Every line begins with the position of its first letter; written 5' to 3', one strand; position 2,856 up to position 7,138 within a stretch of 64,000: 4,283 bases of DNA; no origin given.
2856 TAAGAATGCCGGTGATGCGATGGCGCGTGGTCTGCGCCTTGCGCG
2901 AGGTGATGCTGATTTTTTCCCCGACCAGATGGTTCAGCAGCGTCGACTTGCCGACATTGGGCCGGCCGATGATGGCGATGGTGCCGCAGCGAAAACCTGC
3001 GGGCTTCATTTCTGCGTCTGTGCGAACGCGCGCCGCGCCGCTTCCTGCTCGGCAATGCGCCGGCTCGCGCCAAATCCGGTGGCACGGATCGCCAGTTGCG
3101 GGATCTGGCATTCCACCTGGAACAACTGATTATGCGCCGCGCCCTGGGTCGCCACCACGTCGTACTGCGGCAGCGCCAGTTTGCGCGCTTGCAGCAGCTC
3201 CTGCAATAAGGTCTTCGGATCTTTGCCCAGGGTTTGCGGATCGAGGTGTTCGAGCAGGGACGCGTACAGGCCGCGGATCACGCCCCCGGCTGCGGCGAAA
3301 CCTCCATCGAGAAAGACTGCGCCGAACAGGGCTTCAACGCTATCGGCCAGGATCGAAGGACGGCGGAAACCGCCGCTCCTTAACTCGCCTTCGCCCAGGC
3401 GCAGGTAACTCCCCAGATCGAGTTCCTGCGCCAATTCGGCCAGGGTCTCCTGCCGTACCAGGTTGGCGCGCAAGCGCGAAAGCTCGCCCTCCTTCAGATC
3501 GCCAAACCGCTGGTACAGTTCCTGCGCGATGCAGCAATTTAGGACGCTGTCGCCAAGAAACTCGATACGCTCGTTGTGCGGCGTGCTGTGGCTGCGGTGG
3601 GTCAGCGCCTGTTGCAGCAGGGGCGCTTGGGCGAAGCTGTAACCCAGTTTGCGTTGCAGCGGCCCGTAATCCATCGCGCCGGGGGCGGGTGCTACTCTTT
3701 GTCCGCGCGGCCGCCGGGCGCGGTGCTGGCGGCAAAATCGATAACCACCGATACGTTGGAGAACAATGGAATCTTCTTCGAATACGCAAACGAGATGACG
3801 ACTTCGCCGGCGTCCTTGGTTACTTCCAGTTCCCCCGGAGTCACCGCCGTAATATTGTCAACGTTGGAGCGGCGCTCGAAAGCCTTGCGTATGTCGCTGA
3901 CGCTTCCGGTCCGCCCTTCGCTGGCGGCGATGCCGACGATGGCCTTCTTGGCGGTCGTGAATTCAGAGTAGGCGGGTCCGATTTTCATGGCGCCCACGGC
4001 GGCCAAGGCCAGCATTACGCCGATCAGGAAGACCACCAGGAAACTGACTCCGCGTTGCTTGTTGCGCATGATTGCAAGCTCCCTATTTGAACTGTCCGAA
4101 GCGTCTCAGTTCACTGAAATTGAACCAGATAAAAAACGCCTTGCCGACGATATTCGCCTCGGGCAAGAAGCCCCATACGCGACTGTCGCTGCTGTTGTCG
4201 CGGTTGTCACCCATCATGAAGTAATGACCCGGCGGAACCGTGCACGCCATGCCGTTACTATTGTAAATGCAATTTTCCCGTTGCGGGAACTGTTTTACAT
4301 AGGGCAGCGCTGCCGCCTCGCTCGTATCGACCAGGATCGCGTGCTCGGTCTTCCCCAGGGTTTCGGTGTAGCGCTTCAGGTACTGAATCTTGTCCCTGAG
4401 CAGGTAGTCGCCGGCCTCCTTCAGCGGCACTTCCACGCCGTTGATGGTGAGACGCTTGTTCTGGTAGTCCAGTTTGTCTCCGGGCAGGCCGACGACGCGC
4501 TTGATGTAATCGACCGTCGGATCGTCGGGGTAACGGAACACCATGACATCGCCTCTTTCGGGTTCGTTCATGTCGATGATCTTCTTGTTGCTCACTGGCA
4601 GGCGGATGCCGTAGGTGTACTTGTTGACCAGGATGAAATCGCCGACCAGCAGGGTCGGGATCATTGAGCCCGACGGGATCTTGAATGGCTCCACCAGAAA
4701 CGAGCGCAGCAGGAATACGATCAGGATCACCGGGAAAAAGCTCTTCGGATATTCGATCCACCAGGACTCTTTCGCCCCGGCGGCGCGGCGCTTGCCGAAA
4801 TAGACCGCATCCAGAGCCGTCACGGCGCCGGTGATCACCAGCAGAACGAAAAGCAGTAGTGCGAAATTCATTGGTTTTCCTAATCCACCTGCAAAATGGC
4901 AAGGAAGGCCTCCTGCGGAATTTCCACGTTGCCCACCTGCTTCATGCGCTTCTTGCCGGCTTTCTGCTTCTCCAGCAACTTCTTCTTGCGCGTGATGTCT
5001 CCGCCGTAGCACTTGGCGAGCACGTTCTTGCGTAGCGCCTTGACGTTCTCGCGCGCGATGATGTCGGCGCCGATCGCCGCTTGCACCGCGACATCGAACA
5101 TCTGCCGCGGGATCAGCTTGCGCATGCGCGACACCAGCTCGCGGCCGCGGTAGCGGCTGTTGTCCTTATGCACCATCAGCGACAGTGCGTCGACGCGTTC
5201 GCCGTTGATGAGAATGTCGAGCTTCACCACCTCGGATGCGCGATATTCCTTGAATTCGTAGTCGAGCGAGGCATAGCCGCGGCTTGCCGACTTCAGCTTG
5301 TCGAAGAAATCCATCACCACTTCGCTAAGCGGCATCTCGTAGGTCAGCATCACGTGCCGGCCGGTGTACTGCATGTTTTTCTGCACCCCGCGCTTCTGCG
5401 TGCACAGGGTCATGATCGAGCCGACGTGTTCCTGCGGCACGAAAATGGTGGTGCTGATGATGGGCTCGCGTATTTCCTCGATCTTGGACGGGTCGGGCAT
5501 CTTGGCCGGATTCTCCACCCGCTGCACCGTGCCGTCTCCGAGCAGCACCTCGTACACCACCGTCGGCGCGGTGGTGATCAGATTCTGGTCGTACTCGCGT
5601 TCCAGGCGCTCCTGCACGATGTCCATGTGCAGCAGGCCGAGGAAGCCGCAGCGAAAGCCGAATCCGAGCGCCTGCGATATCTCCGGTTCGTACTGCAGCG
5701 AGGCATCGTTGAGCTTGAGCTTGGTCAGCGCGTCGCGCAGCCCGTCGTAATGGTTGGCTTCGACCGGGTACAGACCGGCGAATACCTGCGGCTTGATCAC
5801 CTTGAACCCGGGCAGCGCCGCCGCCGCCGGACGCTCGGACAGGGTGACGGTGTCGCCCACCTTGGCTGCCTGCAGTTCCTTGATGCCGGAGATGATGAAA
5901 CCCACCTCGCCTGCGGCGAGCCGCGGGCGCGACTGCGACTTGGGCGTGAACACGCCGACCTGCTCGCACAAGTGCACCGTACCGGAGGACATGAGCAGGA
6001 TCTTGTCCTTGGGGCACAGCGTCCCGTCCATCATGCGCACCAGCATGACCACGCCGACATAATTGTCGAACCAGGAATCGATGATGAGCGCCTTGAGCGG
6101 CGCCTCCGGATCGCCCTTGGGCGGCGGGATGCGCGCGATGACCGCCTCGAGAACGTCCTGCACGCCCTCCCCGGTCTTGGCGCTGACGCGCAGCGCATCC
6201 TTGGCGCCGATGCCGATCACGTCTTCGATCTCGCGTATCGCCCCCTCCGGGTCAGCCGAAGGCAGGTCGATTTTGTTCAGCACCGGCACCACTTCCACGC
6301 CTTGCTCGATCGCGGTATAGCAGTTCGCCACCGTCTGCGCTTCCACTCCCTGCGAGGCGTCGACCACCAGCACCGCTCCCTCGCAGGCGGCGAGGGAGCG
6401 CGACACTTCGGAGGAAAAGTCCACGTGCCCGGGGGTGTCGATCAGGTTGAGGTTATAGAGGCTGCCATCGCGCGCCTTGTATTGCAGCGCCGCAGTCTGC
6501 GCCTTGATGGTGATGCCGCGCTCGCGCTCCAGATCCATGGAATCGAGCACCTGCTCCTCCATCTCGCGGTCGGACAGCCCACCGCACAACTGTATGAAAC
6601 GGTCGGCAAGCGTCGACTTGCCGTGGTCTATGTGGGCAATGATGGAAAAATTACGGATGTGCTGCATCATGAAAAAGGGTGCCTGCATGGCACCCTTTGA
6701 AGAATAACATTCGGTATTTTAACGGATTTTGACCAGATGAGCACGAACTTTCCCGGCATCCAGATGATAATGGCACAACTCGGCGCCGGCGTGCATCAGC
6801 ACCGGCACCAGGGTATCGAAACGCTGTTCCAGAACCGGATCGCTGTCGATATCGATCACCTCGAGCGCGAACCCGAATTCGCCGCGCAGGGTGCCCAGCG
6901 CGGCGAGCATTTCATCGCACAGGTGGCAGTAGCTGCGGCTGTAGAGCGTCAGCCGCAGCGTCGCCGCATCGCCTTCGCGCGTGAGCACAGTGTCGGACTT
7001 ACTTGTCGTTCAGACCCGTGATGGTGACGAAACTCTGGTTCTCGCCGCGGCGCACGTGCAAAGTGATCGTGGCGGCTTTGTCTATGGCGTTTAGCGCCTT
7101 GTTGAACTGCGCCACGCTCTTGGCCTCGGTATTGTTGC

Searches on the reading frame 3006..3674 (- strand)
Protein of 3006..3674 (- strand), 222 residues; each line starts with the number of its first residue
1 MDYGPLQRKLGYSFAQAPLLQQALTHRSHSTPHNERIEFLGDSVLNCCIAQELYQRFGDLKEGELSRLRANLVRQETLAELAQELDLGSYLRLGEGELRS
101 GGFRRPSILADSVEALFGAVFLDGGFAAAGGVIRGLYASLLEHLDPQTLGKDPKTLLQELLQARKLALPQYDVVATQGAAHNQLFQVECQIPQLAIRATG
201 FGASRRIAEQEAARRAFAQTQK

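Call 29: search_protein_families(library=pfam, proteins=[window:3006-3674:-])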
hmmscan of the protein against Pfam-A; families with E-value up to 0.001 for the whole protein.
window:3006-3674:- (222 aa): 4 families
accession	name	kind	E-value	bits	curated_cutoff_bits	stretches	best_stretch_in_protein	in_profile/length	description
PF14622.11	Ribonucleas_3_3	-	2.7e-37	128.2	35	1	19-134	4-121/128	Ribonuclease-III-like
PF00636.31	Ribonuclease_3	-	8.2e-26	91.2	27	1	35-125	1-102/102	Ribonuclease III domain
PF00035.32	dsrm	-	3.5e-11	43.9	23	1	153-218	1-64/66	Double-stranded RNA binding motif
PF14709.13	DND1_DSRM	-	2.3e-05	25.1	25.7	1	152-219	2-73/80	double strand RNA binding domain from DEAD END PROTEIN 1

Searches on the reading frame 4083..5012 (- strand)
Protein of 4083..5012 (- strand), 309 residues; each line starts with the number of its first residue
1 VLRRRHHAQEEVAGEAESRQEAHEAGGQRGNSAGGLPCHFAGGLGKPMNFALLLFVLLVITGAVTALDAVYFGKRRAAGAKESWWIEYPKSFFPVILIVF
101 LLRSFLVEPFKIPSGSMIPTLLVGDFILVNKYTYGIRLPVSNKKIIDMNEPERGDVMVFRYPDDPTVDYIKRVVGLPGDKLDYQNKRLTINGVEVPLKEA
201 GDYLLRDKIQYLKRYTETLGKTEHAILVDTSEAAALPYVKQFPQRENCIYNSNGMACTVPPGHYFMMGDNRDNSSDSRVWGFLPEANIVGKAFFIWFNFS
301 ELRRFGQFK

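Call 29: search_protein_families(library=pfam, proteins=[window:4083-5012:-])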
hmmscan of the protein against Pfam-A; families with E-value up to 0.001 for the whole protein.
window:4083-5012:- (309 aa): 1 family
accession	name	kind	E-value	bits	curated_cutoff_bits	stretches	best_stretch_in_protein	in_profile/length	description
PF10502.14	Peptidase_S26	-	6.2e-56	189.4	22.9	1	85-297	1-168/168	Signal peptidase, peptidase S26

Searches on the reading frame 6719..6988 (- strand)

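Call 29: search_protein_families(library=pfam, proteins=[window:6719-6988:-])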
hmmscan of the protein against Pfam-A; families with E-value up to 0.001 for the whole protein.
window:6719-6988:- (89 aa): 1 family
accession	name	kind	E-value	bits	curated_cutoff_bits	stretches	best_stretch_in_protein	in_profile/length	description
PF05768.20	Glrx-like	-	3.2e-19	69.5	26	1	12-85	1-76/77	Glutaredoxin-like domain (DUF836)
